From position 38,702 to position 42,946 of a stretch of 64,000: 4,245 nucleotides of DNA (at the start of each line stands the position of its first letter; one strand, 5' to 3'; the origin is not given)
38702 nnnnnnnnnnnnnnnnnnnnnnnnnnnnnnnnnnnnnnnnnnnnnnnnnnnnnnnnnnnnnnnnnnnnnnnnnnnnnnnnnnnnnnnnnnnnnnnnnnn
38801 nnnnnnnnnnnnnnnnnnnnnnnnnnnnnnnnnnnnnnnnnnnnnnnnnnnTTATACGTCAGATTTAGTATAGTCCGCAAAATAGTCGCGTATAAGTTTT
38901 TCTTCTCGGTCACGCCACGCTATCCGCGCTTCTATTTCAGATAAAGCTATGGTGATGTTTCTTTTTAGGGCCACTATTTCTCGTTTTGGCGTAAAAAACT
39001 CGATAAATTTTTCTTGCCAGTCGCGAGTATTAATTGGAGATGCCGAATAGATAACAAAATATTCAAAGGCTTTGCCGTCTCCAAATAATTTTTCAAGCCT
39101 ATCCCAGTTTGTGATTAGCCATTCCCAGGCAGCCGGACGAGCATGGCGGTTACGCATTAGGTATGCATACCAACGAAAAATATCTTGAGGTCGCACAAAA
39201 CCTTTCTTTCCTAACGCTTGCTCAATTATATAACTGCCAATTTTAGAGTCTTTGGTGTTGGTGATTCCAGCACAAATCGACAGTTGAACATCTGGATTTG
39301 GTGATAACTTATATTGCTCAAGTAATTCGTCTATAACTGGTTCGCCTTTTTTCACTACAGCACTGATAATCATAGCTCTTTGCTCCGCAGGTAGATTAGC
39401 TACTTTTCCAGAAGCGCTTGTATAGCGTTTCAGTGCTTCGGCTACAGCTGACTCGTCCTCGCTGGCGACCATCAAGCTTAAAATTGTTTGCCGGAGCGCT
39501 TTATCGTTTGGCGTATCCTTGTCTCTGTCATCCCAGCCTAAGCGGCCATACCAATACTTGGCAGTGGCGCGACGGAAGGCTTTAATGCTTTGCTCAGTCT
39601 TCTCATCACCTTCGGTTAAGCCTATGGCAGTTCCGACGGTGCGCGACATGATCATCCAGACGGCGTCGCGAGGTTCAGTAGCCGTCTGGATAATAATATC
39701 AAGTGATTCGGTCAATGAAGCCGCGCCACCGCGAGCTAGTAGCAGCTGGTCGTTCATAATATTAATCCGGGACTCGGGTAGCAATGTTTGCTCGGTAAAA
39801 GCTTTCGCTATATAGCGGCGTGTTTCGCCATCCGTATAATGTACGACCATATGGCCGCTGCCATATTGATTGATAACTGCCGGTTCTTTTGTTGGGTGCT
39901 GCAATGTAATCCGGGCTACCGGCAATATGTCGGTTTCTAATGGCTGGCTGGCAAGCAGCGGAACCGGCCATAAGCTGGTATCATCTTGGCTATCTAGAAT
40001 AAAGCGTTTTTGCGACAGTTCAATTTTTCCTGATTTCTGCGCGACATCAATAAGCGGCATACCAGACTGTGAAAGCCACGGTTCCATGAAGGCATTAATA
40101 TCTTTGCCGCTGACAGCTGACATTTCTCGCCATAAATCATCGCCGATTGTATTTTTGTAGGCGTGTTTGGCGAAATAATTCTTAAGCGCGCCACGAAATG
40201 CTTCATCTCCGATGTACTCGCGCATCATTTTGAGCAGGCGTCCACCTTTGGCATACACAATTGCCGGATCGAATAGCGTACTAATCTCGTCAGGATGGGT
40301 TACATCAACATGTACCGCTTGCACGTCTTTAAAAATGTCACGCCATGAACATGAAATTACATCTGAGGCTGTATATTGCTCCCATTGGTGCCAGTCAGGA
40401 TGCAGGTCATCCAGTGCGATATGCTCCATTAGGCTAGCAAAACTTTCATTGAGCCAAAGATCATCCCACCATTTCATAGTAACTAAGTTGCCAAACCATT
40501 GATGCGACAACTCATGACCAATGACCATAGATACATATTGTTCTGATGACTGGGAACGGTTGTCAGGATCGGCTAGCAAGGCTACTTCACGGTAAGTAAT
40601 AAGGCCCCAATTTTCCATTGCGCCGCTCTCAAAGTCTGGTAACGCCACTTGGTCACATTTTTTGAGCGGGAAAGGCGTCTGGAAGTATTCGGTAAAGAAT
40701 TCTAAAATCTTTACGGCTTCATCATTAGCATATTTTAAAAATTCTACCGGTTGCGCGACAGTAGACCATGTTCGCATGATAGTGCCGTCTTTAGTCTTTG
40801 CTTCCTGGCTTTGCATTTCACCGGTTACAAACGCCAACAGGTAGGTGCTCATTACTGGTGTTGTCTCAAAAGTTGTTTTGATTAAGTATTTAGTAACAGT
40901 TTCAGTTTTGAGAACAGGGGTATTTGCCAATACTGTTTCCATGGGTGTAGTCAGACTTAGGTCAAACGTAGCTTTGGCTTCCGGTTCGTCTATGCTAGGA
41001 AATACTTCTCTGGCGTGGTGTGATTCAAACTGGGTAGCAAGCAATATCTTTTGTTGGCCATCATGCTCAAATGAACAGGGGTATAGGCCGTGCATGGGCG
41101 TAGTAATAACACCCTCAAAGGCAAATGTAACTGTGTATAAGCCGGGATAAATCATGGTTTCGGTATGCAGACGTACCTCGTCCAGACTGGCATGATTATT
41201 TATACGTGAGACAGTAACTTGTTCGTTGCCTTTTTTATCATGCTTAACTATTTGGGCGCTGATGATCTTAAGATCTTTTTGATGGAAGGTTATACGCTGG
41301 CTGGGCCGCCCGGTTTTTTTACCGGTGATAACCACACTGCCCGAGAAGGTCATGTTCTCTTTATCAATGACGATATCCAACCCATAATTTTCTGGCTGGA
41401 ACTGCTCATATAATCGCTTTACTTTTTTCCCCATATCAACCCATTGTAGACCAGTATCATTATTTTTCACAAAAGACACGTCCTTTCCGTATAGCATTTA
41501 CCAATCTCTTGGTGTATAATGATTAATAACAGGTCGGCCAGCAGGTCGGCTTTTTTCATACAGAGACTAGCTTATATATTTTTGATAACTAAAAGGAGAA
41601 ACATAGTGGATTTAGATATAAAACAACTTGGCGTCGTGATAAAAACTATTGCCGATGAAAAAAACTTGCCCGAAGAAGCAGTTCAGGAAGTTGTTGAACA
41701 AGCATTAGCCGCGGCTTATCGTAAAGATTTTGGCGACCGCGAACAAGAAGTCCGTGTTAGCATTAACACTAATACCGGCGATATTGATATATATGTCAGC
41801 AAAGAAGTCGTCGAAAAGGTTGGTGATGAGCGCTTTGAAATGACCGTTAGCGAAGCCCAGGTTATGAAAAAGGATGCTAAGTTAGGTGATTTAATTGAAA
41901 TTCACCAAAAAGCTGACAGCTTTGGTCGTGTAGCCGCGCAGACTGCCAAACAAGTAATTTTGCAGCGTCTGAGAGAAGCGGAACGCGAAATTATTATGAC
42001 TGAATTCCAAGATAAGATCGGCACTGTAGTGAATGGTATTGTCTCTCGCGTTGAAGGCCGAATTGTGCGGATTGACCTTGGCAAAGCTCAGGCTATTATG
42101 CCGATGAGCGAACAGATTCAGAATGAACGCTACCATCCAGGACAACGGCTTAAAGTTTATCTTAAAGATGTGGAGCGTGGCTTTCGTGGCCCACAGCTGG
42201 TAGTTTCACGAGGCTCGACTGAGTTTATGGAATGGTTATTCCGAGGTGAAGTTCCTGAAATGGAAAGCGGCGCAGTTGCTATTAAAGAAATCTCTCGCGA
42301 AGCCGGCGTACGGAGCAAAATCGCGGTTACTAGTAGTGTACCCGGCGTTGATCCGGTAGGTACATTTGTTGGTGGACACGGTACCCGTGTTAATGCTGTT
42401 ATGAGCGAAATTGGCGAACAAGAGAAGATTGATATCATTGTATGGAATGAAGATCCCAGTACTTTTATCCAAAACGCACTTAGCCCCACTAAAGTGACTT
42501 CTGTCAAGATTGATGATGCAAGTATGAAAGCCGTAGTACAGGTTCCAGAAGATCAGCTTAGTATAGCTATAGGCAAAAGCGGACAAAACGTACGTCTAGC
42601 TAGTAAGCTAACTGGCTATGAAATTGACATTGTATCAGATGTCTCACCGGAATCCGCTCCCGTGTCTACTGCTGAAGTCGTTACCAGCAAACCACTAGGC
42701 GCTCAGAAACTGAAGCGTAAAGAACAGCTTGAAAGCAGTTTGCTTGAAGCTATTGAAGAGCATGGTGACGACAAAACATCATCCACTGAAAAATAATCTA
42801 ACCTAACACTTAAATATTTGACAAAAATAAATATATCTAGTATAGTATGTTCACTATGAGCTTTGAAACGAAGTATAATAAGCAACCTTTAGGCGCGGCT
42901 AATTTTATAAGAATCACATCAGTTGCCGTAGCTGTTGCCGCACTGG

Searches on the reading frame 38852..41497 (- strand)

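Call 42: search_protein_families(library=pfam, proteins=[window:38852-41497:-])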
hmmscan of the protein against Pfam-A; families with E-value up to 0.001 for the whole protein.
window:38852-41497:- (881 aa): 3 families
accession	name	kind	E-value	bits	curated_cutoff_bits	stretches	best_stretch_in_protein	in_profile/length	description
PF01433.26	Peptidase_M1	-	4.3e-79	265.6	27.7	1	256-474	1-218/218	Peptidase family M1 domain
PF11838.14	ERAP1_C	-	1.8e-46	159.4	38.2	1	542-856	4-317/318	ERAP1-like C-terminal domain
PF17900.6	Peptidase_M1_N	-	1.2e-42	146.5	25.8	1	34-220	1-186/186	Peptidase M1 N-terminal domain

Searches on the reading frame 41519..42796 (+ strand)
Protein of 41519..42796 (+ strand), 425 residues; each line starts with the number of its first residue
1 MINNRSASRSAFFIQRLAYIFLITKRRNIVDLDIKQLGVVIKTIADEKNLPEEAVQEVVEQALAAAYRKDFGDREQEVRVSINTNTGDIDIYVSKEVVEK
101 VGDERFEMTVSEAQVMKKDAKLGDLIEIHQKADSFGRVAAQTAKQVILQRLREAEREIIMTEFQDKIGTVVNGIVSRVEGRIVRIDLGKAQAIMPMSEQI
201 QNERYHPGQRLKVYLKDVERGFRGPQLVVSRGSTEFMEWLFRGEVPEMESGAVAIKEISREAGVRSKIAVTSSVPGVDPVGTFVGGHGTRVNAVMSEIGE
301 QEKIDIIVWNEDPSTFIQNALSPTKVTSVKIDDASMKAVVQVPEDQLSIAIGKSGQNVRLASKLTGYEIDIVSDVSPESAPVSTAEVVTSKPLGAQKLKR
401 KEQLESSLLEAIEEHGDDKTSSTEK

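Call 42: search_protein_families(library=pfam, proteins=[window:41519-42796:+])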
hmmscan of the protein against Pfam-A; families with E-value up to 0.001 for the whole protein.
window:41519-42796:+ (425 aa): 7 families
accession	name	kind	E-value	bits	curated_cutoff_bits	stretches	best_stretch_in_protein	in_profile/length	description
PF08529.16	NusA_N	-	1.8e-35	122.1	23.8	1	40-157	5-119/119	NusA N-terminal domain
PF13184.12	KH_5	-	9.4e-25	87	27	1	262-331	1-69/69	NusA-like KH domain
PF23095.1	KH_NusA_C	-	1e-07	32.3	34.2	1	338-371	1-34/59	Transcription termination/antitermination protein NusA, KH domain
PF00575.29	S1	-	3.4e-07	31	22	1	165-227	2-71/74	S1 RNA binding domain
PF07650.23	KH_2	-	0.00017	21.8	22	0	317-372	6-61/78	KH domain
PF10009.15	DUF2252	-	0.00023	20.8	22.3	1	31-165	79-204/392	Uncharacterized protein conserved in bacteria (DUF2252)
PF00013.35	KH_1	-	0.00098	19.3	21.5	0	339-387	3-47/66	KH domain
